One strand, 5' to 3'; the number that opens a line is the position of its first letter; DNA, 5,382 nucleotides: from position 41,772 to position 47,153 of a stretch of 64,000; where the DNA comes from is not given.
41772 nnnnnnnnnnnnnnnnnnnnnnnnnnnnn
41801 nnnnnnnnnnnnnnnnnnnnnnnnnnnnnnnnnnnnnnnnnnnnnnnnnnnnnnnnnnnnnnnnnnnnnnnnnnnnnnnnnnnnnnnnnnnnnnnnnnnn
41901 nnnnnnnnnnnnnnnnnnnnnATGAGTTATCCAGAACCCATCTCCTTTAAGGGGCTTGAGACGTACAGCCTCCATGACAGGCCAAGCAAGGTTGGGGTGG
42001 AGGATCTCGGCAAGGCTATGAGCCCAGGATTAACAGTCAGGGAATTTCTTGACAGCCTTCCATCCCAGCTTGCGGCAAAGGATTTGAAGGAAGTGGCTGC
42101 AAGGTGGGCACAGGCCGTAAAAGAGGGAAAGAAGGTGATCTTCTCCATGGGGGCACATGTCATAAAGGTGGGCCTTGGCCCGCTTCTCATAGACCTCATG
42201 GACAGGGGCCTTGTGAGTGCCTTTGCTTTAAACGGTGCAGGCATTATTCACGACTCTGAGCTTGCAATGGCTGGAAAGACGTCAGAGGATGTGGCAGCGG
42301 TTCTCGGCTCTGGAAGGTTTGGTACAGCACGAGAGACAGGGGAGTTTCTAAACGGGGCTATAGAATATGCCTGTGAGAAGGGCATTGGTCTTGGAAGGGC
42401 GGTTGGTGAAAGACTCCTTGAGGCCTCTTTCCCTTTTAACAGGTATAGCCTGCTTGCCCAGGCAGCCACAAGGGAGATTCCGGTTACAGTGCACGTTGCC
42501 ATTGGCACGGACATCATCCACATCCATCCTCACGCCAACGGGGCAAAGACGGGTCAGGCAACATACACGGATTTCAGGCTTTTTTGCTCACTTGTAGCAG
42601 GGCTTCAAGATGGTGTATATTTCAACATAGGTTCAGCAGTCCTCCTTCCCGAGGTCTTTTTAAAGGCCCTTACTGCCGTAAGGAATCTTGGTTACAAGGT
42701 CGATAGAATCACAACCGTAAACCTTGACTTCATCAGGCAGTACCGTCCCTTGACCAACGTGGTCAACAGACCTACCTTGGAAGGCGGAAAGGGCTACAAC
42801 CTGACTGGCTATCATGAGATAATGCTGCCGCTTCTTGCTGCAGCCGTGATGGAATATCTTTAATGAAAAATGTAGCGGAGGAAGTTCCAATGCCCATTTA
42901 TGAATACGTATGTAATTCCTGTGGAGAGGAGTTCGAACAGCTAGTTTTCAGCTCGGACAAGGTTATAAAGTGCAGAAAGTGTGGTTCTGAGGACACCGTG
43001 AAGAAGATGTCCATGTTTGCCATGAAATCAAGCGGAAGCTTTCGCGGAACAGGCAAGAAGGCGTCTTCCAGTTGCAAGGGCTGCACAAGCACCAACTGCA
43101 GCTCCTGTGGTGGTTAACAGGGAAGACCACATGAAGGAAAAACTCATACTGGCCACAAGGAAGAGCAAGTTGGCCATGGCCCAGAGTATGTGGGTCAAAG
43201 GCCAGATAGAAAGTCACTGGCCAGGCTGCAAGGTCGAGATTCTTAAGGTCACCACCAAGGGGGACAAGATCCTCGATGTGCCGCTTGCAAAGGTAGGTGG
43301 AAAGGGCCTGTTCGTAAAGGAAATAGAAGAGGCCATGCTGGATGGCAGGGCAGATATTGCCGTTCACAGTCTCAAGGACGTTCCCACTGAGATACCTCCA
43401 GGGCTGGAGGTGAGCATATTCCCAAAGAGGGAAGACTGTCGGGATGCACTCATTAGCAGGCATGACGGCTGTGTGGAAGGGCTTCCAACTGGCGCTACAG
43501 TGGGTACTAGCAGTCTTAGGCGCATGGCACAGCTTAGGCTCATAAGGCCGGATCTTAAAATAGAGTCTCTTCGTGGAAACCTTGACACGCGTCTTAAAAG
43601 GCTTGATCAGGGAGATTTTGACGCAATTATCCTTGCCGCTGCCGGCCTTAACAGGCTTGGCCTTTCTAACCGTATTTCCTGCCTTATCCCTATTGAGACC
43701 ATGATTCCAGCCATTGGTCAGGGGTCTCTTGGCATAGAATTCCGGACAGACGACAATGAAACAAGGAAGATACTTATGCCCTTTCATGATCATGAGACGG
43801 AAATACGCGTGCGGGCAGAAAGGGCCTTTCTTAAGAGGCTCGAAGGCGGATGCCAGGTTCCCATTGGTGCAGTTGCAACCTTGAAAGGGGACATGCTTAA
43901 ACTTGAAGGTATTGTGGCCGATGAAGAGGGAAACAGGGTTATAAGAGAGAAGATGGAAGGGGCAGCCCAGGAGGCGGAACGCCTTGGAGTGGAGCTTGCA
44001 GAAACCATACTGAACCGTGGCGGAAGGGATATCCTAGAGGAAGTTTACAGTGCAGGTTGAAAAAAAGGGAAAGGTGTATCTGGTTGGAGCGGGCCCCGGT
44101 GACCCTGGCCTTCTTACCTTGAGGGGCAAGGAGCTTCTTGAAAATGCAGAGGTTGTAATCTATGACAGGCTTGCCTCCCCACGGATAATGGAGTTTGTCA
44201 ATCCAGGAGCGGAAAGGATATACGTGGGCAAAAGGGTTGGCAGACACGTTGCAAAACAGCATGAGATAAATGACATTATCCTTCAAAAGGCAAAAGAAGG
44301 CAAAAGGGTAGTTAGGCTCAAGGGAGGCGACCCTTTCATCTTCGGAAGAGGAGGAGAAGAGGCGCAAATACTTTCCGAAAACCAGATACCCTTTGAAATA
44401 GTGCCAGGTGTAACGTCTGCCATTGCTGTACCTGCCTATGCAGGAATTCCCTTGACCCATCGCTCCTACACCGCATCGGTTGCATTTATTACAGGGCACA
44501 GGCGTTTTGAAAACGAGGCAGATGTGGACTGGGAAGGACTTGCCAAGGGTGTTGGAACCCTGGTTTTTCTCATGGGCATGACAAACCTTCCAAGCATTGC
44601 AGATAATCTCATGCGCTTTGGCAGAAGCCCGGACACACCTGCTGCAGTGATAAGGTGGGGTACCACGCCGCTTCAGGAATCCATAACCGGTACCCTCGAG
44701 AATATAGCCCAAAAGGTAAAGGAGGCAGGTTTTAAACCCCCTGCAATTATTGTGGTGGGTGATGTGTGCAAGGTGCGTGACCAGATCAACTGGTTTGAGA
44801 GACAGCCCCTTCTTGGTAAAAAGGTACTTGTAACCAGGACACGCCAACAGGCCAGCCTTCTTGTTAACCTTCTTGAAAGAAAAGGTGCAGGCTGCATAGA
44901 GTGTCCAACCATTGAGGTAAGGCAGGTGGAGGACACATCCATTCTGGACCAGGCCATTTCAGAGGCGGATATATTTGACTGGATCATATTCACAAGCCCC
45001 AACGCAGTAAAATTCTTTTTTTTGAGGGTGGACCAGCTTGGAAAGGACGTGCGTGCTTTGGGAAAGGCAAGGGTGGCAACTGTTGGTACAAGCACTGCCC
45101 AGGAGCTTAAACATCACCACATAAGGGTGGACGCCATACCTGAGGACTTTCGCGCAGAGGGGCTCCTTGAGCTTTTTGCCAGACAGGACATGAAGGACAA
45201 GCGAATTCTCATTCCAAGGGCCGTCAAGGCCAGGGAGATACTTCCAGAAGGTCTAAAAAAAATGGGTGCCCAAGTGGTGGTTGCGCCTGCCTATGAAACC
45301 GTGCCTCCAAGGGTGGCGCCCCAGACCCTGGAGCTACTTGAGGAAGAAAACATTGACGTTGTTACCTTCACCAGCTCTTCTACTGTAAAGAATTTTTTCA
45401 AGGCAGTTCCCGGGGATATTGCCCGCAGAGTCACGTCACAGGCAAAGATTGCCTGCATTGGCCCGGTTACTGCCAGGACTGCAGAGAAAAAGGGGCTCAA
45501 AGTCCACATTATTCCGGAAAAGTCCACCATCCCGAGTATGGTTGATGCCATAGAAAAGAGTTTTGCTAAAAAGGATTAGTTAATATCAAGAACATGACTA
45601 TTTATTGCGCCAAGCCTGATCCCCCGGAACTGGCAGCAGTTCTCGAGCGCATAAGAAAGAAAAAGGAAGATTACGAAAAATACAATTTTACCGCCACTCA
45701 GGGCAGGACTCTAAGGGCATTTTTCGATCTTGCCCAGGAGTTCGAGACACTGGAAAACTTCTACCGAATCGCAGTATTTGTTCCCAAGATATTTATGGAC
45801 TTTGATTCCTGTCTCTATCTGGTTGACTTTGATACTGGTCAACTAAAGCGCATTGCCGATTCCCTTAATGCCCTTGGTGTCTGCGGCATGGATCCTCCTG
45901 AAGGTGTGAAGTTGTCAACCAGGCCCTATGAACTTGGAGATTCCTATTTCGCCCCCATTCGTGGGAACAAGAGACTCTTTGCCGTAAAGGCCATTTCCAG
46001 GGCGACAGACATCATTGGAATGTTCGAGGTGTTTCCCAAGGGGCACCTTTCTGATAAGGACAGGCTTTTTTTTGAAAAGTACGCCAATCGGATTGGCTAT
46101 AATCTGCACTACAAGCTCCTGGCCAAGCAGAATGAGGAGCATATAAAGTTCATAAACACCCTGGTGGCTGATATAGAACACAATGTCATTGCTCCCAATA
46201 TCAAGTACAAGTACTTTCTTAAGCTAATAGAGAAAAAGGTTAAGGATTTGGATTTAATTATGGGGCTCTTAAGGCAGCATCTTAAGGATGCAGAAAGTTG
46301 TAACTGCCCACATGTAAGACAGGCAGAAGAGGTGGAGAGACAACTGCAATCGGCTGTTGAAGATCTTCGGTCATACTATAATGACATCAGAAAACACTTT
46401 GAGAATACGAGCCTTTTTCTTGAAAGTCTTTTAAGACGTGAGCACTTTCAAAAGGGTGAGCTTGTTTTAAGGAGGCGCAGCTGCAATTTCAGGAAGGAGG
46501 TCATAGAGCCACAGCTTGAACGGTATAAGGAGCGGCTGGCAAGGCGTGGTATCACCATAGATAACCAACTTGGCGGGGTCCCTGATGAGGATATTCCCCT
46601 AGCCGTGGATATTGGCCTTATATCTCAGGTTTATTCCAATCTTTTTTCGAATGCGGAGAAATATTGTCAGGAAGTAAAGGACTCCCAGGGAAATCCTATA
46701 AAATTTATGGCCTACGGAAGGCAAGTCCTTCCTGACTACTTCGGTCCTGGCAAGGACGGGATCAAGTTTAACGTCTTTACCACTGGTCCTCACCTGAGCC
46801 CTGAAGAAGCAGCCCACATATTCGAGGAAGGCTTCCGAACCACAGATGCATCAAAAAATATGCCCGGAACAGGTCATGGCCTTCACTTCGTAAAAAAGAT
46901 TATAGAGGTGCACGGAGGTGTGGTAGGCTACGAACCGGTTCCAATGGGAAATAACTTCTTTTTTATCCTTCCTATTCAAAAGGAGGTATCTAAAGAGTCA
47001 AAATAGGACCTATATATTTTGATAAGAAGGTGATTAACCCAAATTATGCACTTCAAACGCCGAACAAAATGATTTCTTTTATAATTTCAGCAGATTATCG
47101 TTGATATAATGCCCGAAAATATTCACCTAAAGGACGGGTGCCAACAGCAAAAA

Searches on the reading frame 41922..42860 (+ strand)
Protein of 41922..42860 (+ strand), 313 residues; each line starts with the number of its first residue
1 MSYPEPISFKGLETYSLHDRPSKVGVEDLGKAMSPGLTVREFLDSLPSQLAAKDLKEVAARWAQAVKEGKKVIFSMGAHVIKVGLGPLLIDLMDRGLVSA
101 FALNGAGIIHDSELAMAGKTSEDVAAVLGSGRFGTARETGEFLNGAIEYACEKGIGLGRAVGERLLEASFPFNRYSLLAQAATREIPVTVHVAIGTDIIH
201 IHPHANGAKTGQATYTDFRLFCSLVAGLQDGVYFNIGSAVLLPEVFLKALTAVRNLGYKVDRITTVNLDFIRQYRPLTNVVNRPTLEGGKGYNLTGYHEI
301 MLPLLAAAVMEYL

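Call 52: search_protein_families(library=pfam, proteins=[window:41922-42860:+], max_evalue=0.00001)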
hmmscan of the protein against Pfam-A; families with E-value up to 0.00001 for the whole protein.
window:41922-42860:+ (313 aa): 0 families

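Call 66: search_protein_families(library=pfam, proteins=[window:41922-42860:+], max_evalue=0.001)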
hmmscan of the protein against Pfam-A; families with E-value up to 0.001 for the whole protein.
window:41922-42860:+ (313 aa): 1 family
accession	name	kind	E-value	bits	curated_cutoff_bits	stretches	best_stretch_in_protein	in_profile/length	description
PF01916.23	DS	-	0.00045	20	27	0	51-120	12-82/288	Deoxyhypusine synthase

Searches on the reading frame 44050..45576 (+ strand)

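Call 53: search_protein_families(library=pfam, proteins=[window:44050-45576:+], max_evalue=0.00001)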
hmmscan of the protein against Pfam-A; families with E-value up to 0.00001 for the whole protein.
window:44050-45576:+ (509 aa): 2 families
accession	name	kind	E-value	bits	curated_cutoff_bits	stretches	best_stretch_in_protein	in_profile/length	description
PF02602.20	HEM4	-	1.1e-67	228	27.5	1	271-498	3-230/231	Uroporphyrinogen-III synthase HemD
PF00590.25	TP_methylase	-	1.3e-55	189.1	27.8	1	8-219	1-211/212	Tetrapyrrole (Corrin/Porphyrin) Methylases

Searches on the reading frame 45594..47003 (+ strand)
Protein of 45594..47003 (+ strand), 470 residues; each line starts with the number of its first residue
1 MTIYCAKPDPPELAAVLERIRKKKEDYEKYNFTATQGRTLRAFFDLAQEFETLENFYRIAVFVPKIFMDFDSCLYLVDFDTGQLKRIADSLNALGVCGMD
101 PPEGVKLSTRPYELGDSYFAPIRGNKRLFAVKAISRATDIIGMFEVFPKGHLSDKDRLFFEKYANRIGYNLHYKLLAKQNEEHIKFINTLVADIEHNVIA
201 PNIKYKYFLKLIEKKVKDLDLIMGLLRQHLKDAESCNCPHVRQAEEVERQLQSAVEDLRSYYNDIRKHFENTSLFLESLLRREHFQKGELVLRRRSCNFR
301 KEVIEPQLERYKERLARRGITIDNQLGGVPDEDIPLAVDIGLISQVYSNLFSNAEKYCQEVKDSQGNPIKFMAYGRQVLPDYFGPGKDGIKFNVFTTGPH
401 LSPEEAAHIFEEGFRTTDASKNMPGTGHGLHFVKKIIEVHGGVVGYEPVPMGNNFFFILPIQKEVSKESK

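Call 53: search_protein_families(library=pfam, proteins=[window:45594-47003:+], max_evalue=0.00001)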
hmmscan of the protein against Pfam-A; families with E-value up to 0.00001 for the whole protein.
window:45594-47003:+ (470 aa): 1 family
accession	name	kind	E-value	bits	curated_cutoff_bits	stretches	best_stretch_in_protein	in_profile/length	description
PF02518.31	HATPase_c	-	3.5e-12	47.2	26.4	1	342-462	5-110/111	Histidine kinase-, DNA gyrase B-, and HSP90-like ATPase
